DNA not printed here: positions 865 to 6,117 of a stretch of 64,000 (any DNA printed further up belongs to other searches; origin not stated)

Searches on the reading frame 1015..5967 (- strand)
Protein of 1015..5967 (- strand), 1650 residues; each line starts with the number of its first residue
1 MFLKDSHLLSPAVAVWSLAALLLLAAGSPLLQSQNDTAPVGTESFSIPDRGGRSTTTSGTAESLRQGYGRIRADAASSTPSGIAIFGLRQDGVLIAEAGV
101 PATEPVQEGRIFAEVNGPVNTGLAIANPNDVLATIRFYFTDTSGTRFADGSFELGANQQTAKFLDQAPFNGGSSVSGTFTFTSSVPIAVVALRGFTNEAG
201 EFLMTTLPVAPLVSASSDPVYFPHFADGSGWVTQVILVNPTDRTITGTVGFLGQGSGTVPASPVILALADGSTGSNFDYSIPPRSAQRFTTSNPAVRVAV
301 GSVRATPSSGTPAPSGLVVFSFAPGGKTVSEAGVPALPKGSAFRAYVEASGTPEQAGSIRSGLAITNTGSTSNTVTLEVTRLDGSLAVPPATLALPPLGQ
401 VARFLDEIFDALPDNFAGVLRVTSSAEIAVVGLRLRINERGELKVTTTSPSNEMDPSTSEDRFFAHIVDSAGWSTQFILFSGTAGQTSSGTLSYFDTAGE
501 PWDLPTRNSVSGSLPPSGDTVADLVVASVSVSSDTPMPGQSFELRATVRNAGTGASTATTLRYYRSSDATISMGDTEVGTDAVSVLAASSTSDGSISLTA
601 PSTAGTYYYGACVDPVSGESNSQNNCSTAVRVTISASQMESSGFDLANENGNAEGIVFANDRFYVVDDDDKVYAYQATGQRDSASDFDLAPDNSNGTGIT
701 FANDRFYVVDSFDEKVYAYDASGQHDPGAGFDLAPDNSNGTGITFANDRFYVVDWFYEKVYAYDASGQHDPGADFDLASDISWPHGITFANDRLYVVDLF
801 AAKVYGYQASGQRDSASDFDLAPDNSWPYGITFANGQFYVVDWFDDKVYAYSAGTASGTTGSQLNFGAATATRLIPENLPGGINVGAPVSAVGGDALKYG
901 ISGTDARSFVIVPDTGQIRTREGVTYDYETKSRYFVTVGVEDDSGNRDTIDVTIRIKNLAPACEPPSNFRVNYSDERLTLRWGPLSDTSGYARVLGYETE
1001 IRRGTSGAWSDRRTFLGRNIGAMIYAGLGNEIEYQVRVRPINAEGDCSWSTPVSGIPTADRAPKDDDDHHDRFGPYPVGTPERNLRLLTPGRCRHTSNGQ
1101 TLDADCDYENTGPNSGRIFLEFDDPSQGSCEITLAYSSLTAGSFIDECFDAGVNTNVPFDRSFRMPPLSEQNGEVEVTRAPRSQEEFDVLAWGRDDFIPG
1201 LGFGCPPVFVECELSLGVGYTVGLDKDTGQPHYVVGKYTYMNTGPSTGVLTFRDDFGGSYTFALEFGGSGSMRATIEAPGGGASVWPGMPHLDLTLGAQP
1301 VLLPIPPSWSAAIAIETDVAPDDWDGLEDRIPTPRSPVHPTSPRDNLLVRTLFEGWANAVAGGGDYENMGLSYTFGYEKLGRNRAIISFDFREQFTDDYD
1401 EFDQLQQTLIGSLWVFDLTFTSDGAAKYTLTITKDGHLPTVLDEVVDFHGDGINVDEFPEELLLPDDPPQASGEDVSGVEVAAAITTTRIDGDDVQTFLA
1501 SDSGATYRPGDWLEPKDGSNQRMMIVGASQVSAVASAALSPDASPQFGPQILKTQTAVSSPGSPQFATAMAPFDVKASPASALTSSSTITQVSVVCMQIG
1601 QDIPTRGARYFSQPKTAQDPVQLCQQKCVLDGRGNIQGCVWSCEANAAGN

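Call 58: search_protein_families(library=pfam, proteins=[window:1015-5967:-], max_evalue=0.0001)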
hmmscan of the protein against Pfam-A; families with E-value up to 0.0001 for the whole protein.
window:1015-5967:- (1650 aa): 2 families
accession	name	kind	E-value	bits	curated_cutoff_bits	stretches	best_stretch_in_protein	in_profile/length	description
PF07705.17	CARDB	-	4.4e-13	49.7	22.7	1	522-628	2-100/101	CARDB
PF00041.27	fn3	-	5.3e-05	23.8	25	0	965-1054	2-82/84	Fibronectin type III domain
